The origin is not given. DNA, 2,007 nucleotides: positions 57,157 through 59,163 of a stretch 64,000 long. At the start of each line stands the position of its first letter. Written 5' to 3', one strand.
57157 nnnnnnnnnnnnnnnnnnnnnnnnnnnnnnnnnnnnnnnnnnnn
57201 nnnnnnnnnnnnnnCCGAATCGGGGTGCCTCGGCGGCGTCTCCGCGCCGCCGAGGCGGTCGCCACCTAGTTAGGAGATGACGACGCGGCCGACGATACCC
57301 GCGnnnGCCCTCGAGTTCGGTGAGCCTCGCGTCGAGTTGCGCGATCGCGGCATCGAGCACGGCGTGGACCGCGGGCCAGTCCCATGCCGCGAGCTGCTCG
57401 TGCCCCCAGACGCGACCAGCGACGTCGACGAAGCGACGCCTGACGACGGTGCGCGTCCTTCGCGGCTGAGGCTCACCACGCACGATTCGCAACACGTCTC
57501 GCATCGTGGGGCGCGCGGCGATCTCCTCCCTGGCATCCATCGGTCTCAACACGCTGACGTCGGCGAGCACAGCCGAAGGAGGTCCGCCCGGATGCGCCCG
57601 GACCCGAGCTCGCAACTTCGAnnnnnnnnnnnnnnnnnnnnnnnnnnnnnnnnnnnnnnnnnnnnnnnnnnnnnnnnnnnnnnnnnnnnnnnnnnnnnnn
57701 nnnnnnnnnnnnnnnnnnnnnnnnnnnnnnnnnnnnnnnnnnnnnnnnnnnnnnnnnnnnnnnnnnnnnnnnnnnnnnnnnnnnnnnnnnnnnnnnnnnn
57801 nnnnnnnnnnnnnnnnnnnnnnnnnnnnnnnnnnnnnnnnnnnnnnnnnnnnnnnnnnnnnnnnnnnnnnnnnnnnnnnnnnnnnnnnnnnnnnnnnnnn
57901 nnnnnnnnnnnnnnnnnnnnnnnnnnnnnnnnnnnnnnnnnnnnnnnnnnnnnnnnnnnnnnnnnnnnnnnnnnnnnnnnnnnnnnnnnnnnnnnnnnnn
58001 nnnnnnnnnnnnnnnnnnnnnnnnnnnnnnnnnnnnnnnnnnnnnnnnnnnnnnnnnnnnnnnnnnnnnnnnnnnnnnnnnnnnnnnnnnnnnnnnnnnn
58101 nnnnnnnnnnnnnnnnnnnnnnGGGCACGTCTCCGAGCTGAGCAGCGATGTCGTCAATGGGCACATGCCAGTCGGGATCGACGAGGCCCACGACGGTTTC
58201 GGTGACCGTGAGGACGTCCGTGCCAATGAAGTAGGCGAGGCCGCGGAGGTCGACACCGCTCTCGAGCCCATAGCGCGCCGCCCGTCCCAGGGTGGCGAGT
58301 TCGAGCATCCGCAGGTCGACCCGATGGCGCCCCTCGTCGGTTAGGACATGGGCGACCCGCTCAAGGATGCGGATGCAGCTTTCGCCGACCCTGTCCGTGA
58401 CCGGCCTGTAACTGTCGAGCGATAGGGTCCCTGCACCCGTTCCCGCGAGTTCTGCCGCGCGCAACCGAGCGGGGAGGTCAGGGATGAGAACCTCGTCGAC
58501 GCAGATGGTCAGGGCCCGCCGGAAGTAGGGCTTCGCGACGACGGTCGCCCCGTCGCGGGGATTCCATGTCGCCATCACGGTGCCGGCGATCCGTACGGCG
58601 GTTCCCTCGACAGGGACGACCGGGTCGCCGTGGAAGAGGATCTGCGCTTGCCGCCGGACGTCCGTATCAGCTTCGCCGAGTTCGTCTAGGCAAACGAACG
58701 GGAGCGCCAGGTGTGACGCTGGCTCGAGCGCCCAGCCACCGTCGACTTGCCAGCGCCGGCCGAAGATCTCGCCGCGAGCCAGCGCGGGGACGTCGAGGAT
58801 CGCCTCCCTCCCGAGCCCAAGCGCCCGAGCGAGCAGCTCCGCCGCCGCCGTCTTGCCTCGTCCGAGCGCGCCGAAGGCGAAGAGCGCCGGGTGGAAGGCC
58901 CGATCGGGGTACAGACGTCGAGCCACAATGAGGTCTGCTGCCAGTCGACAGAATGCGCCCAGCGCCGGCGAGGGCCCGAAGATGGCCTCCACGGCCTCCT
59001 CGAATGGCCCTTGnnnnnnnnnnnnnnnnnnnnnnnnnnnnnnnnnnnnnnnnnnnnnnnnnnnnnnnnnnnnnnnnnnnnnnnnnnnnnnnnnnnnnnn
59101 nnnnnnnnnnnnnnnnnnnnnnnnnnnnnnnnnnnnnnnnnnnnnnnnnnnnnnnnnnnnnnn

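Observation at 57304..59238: Orphan 644-aa wHTH + P-loop + long coiled-coil protein next to the iteron field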

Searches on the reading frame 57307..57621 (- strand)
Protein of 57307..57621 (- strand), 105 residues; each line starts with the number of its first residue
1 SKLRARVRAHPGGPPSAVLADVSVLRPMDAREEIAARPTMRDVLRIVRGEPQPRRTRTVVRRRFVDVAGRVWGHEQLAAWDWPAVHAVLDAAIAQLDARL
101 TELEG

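Call 74: search_solved_structures(query=A6, max_evalue=10)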
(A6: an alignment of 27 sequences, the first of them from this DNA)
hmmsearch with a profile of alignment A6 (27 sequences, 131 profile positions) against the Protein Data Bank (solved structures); distinct sequences matched with E-value up to 10: 2.
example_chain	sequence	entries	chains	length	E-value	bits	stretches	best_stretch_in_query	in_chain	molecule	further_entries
7puj_A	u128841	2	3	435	0.078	16.9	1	57-93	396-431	Beta-N-acetylhexosaminidase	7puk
4m75_C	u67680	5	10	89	2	12.3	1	63-116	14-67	U6 snRNA-associated Sm-like protein Lsm3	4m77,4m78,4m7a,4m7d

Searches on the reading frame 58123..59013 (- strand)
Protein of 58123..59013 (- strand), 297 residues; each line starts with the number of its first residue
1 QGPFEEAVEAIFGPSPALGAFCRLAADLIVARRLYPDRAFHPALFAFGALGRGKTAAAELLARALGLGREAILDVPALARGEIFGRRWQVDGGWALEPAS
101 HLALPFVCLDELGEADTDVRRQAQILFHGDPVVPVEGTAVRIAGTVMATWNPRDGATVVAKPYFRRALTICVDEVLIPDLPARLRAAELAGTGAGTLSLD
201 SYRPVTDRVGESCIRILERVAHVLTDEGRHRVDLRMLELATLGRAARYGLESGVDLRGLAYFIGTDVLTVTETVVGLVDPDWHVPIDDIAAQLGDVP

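Call 65: find_homologous_proteins(query=A5, max_evalue=1e-8)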
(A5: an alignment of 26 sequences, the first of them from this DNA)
Query A5 (26 sequences): the 8000 candidates sharing most words with the query were scored; none scored E <= 1e-8.
